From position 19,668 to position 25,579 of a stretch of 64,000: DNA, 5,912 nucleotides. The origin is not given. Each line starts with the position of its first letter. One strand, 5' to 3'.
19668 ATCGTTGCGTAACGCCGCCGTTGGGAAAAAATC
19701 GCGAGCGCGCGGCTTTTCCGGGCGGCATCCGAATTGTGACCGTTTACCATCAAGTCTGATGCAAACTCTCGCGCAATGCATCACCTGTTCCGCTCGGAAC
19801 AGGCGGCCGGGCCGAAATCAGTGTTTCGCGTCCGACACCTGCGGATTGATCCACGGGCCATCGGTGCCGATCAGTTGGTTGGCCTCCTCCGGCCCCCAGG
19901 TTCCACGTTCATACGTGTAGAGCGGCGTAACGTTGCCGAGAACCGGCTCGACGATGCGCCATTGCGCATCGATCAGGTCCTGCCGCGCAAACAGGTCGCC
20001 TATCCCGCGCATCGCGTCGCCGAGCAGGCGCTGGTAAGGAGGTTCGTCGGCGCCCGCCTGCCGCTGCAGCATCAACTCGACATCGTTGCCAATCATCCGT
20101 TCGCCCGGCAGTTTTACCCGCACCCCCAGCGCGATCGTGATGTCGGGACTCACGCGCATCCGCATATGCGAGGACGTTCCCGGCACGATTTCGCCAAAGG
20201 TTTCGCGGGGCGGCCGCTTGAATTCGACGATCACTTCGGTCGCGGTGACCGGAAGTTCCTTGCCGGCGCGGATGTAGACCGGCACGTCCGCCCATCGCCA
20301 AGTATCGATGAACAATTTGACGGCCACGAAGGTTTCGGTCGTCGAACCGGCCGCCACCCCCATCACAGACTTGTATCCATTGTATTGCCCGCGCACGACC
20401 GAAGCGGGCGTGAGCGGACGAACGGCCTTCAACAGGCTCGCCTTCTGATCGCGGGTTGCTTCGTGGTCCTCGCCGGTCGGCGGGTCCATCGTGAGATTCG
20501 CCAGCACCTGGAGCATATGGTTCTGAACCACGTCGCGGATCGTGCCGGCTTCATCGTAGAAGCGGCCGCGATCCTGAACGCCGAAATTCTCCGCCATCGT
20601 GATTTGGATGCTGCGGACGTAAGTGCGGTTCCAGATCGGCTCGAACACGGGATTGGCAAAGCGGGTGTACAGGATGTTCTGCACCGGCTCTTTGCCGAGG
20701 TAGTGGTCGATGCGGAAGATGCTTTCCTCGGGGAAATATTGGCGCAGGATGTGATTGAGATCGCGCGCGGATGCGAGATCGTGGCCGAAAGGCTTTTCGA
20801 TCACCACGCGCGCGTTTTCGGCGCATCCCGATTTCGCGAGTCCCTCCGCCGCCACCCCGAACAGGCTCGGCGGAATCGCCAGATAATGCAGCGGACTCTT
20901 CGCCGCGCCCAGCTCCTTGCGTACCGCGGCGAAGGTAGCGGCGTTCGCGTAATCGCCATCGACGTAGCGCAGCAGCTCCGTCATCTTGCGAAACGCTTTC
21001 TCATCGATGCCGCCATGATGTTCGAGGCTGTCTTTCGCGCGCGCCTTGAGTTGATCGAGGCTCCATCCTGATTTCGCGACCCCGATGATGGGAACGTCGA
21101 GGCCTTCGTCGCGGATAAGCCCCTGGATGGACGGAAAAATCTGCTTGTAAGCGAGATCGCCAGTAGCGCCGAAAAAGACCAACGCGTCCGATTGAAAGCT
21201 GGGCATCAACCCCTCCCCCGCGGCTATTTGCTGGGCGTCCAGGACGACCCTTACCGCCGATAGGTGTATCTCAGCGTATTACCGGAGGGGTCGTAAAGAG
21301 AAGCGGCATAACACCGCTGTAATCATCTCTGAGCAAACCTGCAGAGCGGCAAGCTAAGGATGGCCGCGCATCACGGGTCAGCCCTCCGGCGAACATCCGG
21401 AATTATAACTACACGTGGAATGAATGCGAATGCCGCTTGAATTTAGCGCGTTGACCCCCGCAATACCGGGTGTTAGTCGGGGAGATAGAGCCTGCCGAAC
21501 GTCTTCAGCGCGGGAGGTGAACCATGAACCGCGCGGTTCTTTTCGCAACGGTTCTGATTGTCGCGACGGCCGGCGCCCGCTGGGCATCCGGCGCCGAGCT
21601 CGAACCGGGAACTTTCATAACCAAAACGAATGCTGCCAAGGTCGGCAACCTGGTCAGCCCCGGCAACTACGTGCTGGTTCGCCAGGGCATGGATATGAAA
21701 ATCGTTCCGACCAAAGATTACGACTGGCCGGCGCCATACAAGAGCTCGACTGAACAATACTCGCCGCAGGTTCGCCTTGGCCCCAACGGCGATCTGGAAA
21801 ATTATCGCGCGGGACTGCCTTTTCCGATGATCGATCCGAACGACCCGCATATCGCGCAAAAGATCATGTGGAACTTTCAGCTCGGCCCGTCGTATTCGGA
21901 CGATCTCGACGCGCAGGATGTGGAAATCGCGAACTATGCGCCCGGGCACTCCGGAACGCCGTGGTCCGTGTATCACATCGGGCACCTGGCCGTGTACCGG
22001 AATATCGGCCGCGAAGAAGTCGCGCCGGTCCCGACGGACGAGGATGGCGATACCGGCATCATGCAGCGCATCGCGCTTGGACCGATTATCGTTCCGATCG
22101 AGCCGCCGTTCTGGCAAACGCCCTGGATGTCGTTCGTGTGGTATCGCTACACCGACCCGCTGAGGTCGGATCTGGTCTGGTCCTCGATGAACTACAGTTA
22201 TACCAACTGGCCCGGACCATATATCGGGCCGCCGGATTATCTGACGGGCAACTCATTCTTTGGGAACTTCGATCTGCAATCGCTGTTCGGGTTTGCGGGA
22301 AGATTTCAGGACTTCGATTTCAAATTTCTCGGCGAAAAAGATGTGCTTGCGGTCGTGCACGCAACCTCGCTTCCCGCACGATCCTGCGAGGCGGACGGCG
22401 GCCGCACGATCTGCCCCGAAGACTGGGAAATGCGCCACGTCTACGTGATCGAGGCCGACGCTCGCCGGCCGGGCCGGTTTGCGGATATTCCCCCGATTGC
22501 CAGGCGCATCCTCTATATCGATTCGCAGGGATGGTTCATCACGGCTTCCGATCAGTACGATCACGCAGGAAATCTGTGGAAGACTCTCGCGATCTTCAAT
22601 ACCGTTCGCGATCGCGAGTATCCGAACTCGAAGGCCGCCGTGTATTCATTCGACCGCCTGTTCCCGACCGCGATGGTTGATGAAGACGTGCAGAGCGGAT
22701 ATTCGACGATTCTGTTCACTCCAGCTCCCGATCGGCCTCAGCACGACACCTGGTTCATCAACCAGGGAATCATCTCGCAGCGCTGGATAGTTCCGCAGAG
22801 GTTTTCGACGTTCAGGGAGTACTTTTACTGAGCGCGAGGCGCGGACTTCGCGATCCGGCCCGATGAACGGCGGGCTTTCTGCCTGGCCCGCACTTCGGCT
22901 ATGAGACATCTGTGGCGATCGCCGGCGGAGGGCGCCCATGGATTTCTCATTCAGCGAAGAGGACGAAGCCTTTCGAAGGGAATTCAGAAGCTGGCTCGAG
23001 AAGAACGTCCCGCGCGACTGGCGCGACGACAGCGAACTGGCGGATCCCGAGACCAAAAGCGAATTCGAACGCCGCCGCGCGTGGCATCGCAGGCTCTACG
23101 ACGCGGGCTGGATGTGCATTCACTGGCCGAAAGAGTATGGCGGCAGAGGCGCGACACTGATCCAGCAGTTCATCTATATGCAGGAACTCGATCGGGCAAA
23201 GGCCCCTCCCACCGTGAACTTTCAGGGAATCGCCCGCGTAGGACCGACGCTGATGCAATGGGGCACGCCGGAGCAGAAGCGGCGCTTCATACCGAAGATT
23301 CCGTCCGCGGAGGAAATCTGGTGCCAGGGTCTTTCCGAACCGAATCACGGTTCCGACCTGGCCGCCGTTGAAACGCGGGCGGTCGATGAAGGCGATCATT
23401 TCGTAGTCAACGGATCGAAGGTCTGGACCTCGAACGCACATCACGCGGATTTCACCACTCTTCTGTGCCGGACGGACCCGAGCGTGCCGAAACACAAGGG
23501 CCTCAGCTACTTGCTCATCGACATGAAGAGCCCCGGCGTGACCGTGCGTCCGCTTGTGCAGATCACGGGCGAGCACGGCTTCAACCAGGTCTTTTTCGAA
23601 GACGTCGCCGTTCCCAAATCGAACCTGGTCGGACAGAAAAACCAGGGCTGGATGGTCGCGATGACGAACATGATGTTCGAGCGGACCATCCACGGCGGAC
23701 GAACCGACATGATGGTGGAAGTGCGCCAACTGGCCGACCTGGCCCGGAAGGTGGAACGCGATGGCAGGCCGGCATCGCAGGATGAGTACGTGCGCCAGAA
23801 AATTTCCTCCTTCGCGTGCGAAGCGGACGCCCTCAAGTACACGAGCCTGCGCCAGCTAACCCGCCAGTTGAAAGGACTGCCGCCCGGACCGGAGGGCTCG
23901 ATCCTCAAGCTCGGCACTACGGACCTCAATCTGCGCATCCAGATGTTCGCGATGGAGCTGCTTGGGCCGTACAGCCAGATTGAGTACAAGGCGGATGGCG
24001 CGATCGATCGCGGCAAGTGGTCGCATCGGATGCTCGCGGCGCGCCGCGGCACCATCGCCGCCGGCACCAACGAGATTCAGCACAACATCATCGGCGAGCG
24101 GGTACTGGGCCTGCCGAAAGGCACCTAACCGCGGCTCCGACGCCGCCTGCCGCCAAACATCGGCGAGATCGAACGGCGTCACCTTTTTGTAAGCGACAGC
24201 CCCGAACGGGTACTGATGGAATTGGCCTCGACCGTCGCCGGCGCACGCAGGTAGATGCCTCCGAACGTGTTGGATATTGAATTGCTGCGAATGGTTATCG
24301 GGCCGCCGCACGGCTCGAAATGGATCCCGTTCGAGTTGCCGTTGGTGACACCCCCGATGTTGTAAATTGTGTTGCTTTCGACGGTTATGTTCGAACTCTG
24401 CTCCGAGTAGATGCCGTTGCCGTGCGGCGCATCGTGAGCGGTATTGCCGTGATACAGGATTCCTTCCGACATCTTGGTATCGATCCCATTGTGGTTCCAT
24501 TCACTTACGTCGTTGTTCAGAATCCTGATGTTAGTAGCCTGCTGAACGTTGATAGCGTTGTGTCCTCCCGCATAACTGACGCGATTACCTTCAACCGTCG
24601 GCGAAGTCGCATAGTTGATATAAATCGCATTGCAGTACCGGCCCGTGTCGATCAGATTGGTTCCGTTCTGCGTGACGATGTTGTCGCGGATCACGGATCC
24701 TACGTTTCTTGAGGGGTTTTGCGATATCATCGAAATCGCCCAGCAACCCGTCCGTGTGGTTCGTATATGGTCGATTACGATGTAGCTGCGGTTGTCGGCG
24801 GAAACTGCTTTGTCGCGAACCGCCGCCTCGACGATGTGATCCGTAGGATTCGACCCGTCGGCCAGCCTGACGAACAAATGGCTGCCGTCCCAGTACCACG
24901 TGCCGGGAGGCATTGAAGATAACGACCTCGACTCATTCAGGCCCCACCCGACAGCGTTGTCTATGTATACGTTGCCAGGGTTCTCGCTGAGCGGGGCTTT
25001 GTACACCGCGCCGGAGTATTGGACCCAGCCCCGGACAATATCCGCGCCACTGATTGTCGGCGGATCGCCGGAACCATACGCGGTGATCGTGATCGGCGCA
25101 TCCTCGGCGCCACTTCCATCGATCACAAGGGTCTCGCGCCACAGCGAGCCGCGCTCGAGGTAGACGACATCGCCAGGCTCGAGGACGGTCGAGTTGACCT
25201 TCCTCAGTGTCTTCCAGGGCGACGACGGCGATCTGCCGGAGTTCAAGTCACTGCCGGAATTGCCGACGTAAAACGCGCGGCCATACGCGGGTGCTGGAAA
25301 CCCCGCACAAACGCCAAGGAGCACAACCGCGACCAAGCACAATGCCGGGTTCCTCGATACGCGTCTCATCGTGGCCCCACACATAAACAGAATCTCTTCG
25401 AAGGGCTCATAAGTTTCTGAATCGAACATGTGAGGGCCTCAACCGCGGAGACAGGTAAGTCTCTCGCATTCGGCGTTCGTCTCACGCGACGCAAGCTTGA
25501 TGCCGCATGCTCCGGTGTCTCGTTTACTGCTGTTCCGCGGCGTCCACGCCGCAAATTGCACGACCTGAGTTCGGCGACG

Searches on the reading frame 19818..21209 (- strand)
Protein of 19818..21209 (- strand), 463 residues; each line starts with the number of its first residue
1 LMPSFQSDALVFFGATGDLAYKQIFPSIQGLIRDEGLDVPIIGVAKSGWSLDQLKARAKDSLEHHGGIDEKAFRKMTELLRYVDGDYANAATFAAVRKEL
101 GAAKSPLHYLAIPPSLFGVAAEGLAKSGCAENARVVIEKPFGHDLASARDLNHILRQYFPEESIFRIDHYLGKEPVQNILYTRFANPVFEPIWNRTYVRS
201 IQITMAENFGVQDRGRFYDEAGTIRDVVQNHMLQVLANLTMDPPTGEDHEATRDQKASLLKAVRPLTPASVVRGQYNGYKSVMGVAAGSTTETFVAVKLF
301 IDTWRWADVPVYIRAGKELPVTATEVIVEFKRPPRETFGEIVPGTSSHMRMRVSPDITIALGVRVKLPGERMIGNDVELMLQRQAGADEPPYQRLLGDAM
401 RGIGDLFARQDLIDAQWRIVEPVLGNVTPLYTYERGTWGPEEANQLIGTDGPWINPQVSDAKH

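Call 72: search_protein_families(library=pfam, proteins=[window:19818-21209:-], max_evalue=0.00001)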
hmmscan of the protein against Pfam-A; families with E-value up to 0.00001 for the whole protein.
window:19818-21209:- (463 aa): 2 families
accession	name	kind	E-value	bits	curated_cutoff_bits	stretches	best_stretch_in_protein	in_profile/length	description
PF02781.21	G6PD_C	-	2.4e-87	293.2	27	1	181-451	2-292/296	Glucose-6-phosphate dehydrogenase, C-terminal domain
PF00479.28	G6PD_N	-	4.9e-47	161.4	22.1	1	11-178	1-183/183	Glucose-6-phosphate dehydrogenase, NAD binding domain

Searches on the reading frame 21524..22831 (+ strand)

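Call 72: search_protein_families(library=pfam, proteins=[window:21524-22831:+], max_evalue=0.00001)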
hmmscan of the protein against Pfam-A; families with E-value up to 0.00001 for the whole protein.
window:21524-22831:+ (435 aa): 1 family
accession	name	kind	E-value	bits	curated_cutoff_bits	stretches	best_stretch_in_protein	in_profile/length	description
PF07044.18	DUF1329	-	7.7e-29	101.5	23.1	2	253-358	206-308/368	Protein of unknown function (DUF1329)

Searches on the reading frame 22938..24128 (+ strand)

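Call 73: search_protein_families(library=pfam, proteins=[window:22938-24128:+], max_evalue=0.00001)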
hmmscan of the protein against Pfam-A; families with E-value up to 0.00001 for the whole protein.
window:22938-24128:+ (396 aa): 3 families
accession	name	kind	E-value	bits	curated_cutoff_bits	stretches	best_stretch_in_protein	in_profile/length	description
PF00441.29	Acyl-CoA_dh_1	-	3e-23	83.1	22.4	1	235-390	1-150/150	Acyl-CoA dehydrogenase, C-terminal domain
PF02770.24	Acyl-CoA_dh_M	-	8.4e-22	77.6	33.3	1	129-223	1-97/97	Acyl-CoA dehydrogenase, middle domain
PF02771.21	Acyl-CoA_dh_N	-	4.1e-20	72.7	22.9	1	6-123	1-111/113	Acyl-CoA dehydrogenase, N-terminal domain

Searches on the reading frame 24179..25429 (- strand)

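Call 73: search_protein_families(library=pfam, proteins=[window:24179-25429:-], max_evalue=0.00001)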
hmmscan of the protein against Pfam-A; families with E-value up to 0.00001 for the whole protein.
window:24179-25429:- (416 aa): 1 family
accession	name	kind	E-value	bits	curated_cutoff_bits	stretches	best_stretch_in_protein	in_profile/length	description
PF13229.12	Beta_helix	-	1.2e-11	44.9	25.9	1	268-405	2-134/158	Right handed beta helix region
